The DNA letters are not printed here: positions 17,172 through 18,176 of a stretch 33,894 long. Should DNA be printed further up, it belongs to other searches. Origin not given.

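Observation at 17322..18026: Cytoplasmic-looking CE4 deacetylase wedged between the defence ATPase and helicase, with an intact catalytic metal triad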

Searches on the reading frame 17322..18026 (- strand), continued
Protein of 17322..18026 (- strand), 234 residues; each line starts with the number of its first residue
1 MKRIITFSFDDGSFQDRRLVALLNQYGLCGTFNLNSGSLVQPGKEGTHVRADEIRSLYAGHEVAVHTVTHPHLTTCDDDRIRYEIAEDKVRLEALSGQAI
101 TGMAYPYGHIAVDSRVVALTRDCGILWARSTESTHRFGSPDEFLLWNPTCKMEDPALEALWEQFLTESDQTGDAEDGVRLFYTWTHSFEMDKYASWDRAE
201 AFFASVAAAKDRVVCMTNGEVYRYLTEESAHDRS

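Call 39: search_protein_families(library=pfam, alignment_id=A2, max_evalue=0.00001)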
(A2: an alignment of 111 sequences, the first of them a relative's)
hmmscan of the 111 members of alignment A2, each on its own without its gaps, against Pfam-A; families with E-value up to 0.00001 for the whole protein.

A. member 1, L084:1-360:+ (119 aa): 1 family
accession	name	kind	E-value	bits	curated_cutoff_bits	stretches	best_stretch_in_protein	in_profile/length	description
PF03572.23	Peptidase_S41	-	1.1e-14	54.8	24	1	10-93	84-165/165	Peptidase family S41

B. families by the number of members that match (of 111 scanned): 103 families (the first 25 are shown)
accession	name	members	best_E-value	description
PF01757.29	Acyl_transf_3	6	2.4e-18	Acyltransferase domain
PF04204.22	HTS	5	8.6e-136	Homoserine O-succinyltransferase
PF01554.23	MatE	3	8.1e-39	MatE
PF02837.24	Glyco_hydro_2_N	3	3.4e-33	Glycosyl hydrolases family 2, sugar binding domain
PF13472.12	Lipase_GDSL_2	3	3.8e-20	GDSL-like Lipase/Acylhydrolase family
PF02836.23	Glyco_hydro_2_C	2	5.3e-84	Glycosyl hydrolases family 2, TIM barrel domain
PF13419.12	HAD_2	2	4e-37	Haloacid dehalogenase-like hydrolase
PF00702.32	Hydrolase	2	4.6e-29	haloacid dehalogenase-like hydrolase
PF02558.23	ApbA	2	1e-28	Ketopantoate reductase PanE/ApbA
PF03629.24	SASA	2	1.7e-24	Carbohydrate esterase, sialic acid-specific acetylesterase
PF08546.17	ApbA_C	2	2.3e-19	Ketopantoate reductase PanE/ApbA C terminal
PF00004.35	AAA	2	6e-15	ATPase family associated with various cellular activities (AAA)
PF00149.33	Metallophos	2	6.1e-11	Calcineurin-like phosphoesterase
PF07728.20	AAA_5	2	1.7e-09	AAA domain (dynein-related subfamily)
PF00703.27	Glyco_hydro_2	2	8.7e-09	Glycosyl hydrolases family 2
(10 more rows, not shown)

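Call 40: fold_search(model_id=the predicted structure, library=pdb)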
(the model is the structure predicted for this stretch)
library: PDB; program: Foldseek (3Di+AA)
matches with E <= 10: 1448; with E <= 0.001: 73
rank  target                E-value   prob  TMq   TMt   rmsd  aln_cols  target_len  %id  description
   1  7bkf                  2.8e-09  1.00  0.60  0.51   4.7       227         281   16  Crystal structure of WT BA3943, a CE4 family pseudoenzyme from Bacillus Anthracis (released 2021-05-19)
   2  8qpg_TA               2.9e-09  1.00  0.72  0.43   3.4       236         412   17  Turret of Haloferax tailed virus 1 (released 2024-10-09)
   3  8t0j                  3.1e-09  1.00  0.63  0.56   5.7       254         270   16  Salmonella Typhimurium ArnD (released 2023-10-18)
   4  7fbw                  4.0e-09  1.00  0.56  0.68   4.6       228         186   15  Acetylxylan esterase from Caldanaerobacter subterraneus subsp. tengcongensis (released 2021-10-27)
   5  7ax7                  7.0e-09  1.00  0.60  0.68   5.4       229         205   17  Crystal structure of the Xyl-CE4 domain of a multidomain xylanase from the hindgut metagenome of Trinervitermes trinervo (released 2020-11-18)
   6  3rxz_C                8.0e-09  1.00  0.71  0.59   5.4       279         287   18  Crystal structure of putative polysaccharide deacetylase from Mycobacterium smegmatis (released 2011-06-22)
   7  6hm9                  8.5e-09  1.00  0.61  0.54   4.3       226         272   16  Crystal structure of a BA3943 mutant,a CE4 family pseudoenzyme with restored enzymatic activity. (released 2019-10-09)
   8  6hpa                  1.5e-08  1.00  0.61  0.53   4.4       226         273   16  Crystal structure of a BA3943 mutant,a CE4 family pseudoenzyme (released 2019-10-09)
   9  2cc0_B                3.5e-08  1.00  0.56  0.68   5.2       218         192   18  Family 4 carbohydrate esterase from Streptomyces lividans in complex with acetate (released 2006-01-23)
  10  6h8l_B                6.2e-08  1.00  0.62  0.69   4.4       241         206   17  Structure of peptidoglycan deacetylase PdaC from Bacillus subtilis (released 2019-11-13)
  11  2c1g                  6.6e-08  1.00  0.58  0.37   4.5       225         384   14  Structure of Streptococcus pneumoniae peptidoglycan deacetylase (SpPgdA) (released 2005-09-15)
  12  4hd5                  7.0e-08  1.00  0.51  0.38   2.9       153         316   25  Crystal Structure of BC0361, a polysaccharide deacetylase from Bacillus cereus (released 2012-10-10)
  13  7bly                  7.4e-08  1.00  0.58  0.63   4.8       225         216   21  Structure of the chitin deacetylase AngCDA from Aspergillus niger (released 2021-09-22)
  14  2j13                  9.0e-08  1.00  0.54  0.60   5.2       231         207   16  Structure of a family 4 carbohydrate esterase from Bacillus anthracis (released 2006-10-03)
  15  4l1g_A                9.5e-08  1.00  0.54  0.59   5.3       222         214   17  Crystal structure of the Bc1960 peptidoglycan N-acetylglucosamine deacetylase from Bacillus cereus (released 2014-06-04)
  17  2cc0_A                1.1e-07  1.00  0.55  0.66   4.7       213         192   18  Family 4 carbohydrate esterase from Streptomyces lividans in complex with acetate (released 2006-01-23)
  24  2c71                  1.7e-07  1.00  0.57  0.64   5.9       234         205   15  The structure of a family 4 acetyl xylan esterase from Clostridium thermocellum in complex with a magnesium ion. (released 2006-01-23)
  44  8hfa_A                1.7e-06  1.00  0.62  0.67   3.4       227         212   19  The structure of chitin deacetylase VdPDA1 from Verticillium dahliae (released 2023-05-31)
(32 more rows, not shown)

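Call 41: find_encoding_contigs(protein=P0003, flank=10000, max_places=3)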
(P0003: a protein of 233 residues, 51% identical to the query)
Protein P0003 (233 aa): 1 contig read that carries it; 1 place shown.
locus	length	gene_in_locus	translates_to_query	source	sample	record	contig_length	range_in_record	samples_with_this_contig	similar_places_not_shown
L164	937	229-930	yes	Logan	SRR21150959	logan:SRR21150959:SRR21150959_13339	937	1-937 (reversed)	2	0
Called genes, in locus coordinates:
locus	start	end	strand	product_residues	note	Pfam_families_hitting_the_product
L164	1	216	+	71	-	?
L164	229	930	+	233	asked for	PF01522:Polysacc_deac_1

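Call 42: find_encoding_contigs(protein=P0016, flank=10000, max_places=3)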
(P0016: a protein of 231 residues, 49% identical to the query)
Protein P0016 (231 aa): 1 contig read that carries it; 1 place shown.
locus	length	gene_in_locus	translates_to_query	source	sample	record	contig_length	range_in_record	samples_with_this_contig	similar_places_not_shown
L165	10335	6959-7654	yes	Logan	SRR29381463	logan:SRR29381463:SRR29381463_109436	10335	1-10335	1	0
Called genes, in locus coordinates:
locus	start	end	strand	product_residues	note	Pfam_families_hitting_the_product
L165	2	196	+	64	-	?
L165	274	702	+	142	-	PF01196:Ribosomal_L17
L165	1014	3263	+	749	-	PF13208:TerB_N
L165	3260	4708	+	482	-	PF10923:BrxC_BrxD, PF13191:AAA_16 (weak)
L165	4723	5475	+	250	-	PF06541:ABC_trans_CmpB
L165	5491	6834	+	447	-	PF01229:Glyco_hydro_39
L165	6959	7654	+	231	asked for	PF01522:Polysacc_deac_1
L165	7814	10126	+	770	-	PF00149:Metallophos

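Call 43: find_encoding_contigs(protein=P0014, flank=10000, max_places=3)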
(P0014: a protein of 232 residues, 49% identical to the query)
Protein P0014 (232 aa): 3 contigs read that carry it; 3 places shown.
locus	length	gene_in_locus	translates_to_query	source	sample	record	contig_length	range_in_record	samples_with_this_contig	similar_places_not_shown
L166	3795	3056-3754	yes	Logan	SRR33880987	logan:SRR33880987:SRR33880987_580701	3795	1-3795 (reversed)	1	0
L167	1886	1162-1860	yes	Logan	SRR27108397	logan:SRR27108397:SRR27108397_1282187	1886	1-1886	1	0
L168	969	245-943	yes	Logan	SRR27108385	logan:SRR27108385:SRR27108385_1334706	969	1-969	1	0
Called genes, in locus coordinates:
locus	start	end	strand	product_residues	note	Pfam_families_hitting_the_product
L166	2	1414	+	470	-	?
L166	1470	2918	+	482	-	PF10923:BrxC_BrxD, PF13191:AAA_16 (weak)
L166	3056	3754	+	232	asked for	PF01522:Polysacc_deac_1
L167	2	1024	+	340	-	?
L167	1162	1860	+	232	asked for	PF01522:Polysacc_deac_1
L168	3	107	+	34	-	?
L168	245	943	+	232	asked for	PF01522:Polysacc_deac_1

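Call 44: find_encoding_contigs(protein=P0007, flank=10000, max_places=3)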
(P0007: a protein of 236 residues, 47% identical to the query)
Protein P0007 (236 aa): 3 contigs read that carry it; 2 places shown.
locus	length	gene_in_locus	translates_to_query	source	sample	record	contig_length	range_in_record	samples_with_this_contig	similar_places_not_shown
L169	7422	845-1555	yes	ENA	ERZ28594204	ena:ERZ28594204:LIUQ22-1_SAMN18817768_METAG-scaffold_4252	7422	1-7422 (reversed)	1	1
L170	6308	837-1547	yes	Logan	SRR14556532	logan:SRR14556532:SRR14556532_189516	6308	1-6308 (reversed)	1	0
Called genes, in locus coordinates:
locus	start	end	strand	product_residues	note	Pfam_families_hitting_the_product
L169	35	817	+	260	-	PF00702:Hydrolase, PF13344:Hydrolase_6, PF13242:Hydrolase_like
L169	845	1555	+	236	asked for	PF01522:Polysacc_deac_1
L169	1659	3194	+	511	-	PF13541:ChlI, PF00158:Sigma54_activat (faint), PF00493:MCM, PF01078:Mg_chelatase, PF05496:RuvB_N (faint), PF07728:AAA_5, PF13335:Mg_chelatase_C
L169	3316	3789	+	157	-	PF06908:YpsA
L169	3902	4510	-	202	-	PF01726:LexA_DNA_bind, PF12802:MarR_2 (weak), PF00717:Peptidase_S24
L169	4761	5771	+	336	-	PF10356:RRG7 (faint), PF04471:Mrr_cat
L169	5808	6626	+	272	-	PF08543:Phos_pyr_kin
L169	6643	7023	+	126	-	PF02033:RBFA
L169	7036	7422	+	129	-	?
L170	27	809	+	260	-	PF00702:Hydrolase, PF13344:Hydrolase_6, PF13242:Hydrolase_like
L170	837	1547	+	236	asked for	PF01522:Polysacc_deac_1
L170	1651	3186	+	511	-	PF13541:ChlI, PF00158:Sigma54_activat (faint), PF00493:MCM, PF01078:Mg_chelatase, PF05496:RuvB_N (faint), PF07728:AAA_5, PF13335:Mg_chelatase_C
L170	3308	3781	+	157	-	PF06908:YpsA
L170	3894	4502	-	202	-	PF01726:LexA_DNA_bind, PF12802:MarR_2 (weak), PF00717:Peptidase_S24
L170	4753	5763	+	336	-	PF10356:RRG7 (faint), PF04471:Mrr_cat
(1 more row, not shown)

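Call 48: find_encoding_contigs(protein=P0009, flank=10000, max_places=4)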
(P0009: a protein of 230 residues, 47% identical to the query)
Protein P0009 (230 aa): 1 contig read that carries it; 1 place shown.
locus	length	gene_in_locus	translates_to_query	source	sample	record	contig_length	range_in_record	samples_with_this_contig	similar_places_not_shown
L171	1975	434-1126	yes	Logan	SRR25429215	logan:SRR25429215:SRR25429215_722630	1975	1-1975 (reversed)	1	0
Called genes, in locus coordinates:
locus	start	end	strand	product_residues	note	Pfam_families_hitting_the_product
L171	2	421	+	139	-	?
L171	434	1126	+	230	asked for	PF01522:Polysacc_deac_1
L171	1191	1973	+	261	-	?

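Call 49: find_encoding_contigs(protein=P0057, flank=6000, max_places=2)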
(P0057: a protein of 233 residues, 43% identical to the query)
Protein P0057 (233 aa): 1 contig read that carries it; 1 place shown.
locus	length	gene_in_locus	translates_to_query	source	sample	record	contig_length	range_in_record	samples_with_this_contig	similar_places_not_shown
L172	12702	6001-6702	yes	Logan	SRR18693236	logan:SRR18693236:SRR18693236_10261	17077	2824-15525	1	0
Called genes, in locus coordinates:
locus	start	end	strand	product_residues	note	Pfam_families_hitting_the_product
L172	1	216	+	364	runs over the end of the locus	PF07454:SpoIIP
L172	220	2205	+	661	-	PF22745:Nlig-Ia, PF01653:DNA_ligase_aden, PF03120:OB_DNA_ligase, PF03119:DNA_ligase_ZBD, PF12826:HHH_2, PF14520:HHH_5, PF00633:HHH (weak), PF00533:BRCT, +1 more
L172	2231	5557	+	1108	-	PF13428:TPR_14 (faint), PF27158:DjlB_C_2nd, PF12895:ANAPC3 (faint), PF23914:TPR_CcmH_CycH (faint), PF00515:TPR_1 (faint), PF07719:TPR_2 (faint), PF13174:TPR_6 (faint), PF13176:TPR_7 (faint), +8 more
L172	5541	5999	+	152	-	PF02639:DUF188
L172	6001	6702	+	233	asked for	PF01522:Polysacc_deac_1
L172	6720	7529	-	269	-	PF09648:YycI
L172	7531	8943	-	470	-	-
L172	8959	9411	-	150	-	-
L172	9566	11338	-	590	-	PF00672:HAMP, PF00512:HisKA, PF02518:HATPase_c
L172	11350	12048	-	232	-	PF00072:Response_reg, PF00486:Trans_reg_C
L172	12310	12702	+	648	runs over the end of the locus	?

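Call 50: find_encoding_contigs(protein=P0010, flank=6000, max_places=2)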
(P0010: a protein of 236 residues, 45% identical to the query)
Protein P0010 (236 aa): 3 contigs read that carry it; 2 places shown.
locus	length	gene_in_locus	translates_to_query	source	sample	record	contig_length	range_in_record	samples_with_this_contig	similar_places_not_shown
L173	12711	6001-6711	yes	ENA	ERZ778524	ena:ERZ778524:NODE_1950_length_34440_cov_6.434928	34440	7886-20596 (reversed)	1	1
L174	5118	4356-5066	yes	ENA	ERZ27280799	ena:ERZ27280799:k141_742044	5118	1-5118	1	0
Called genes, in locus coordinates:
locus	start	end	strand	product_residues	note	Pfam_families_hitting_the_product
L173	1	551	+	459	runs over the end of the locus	PF00342:PGI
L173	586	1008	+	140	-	-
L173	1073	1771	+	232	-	PF26351:DUF8091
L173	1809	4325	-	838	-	PF08757:CotH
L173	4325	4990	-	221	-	PF16316:DUF4956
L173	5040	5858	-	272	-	PF09359:VTC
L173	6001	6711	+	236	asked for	PF01522:Polysacc_deac_1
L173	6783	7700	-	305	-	PF01522:Polysacc_deac_1 (weak)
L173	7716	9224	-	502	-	PF00295:Glyco_hydro_28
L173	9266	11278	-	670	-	PF02901:PFL-like, PF01228:Gly_radical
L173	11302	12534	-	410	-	PF01946:Thi4, PF00070:Pyr_redox (faint), PF00890:FAD_binding_2 (weak), PF01266:DAO (faint), PF03486:HI0933_like (faint), PF07992:Pyr_redox_2 (faint), PF12831:FAD_oxidored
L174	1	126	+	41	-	?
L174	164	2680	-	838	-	PF08757:CotH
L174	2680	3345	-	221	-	PF16316:DUF4956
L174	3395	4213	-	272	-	PF09359:VTC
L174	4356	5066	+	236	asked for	PF01522:Polysacc_deac_1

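Call 56: list_cluster_members(proteins=[P0001, P0002, P0003, P0009, P0014, P0016])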
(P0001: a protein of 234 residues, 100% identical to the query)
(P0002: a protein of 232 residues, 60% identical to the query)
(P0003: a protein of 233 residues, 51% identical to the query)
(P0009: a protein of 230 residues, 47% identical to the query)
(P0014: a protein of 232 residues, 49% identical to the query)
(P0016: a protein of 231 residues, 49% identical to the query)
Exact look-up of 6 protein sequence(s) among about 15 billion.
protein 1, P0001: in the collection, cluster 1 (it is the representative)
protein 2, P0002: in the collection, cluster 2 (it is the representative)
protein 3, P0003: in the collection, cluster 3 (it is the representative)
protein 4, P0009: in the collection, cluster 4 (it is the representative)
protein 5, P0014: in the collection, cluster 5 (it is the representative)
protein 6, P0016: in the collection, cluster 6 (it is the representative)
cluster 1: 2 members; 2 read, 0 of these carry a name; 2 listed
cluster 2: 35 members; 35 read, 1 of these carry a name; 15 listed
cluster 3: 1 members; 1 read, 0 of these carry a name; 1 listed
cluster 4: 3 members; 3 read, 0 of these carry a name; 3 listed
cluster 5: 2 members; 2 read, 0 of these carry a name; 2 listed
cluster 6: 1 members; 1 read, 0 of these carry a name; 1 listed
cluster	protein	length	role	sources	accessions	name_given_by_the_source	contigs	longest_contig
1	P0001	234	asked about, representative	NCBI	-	-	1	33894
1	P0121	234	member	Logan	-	-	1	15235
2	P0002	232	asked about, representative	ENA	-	-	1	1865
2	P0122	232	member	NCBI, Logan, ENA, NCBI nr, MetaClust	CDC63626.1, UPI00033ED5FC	predicted xylanase/chitin deacetylase [Clostridium sp. CAG:448] | status=active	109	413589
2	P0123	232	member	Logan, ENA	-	-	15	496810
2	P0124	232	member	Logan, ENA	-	-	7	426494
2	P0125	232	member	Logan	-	-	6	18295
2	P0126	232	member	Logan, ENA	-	-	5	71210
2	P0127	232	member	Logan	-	-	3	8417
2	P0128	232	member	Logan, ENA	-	-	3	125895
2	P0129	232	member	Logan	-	-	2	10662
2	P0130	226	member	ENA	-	-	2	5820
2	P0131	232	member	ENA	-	-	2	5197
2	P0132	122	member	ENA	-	-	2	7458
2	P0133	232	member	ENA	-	-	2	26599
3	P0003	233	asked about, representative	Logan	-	-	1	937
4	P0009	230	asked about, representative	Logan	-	-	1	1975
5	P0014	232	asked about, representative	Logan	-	-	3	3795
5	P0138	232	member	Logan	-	-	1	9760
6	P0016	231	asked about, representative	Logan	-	-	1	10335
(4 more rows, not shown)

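Call 57: find_encoding_contigs(protein=P0122, flank=10000, max_places=6)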
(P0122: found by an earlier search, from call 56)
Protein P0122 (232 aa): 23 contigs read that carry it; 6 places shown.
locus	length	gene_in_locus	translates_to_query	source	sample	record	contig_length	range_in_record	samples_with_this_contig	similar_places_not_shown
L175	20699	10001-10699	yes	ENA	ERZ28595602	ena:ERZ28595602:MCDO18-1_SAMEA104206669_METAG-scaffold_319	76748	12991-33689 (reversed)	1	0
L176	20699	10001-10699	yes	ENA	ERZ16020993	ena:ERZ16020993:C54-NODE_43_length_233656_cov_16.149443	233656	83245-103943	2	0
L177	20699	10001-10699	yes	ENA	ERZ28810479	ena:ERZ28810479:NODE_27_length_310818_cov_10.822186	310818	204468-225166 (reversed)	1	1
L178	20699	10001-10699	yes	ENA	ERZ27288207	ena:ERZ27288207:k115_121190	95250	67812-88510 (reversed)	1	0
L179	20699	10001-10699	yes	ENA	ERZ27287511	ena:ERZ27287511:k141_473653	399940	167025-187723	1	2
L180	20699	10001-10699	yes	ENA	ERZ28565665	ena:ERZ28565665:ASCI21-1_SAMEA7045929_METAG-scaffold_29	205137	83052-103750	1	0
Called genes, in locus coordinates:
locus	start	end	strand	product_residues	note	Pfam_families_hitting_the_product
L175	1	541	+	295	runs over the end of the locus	PF00144:Beta-lactamase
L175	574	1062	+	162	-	PF00383:dCMP_cyt_deam_1, PF14437:MafB19-deam, PF14439:Bd3614-deam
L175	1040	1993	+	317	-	PF01564:Spermine_synth (faint)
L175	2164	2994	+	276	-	-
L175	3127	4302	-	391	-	PF00180:Iso_dh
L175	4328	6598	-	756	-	PF00330:Aconitase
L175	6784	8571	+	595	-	PF13208:TerB_N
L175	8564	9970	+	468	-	PF10923:BrxC_BrxD, PF13191:AAA_16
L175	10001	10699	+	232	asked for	PF01522:Polysacc_deac_1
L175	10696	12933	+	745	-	PF00270:DEAD, PF04851:ResIII, PF00271:Helicase_C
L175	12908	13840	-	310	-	PF02558:ApbA, PF08546:ApbA_C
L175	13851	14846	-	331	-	PF01063:Aminotran_4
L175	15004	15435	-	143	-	-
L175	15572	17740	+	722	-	PF00912:Transgly, PF00905:Transpeptidase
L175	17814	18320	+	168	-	-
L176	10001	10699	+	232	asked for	PF01522:Polysacc_deac_1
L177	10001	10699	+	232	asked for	PF01522:Polysacc_deac_1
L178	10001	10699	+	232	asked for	PF01522:Polysacc_deac_1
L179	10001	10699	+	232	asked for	PF01522:Polysacc_deac_1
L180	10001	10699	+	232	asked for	PF01522:Polysacc_deac_1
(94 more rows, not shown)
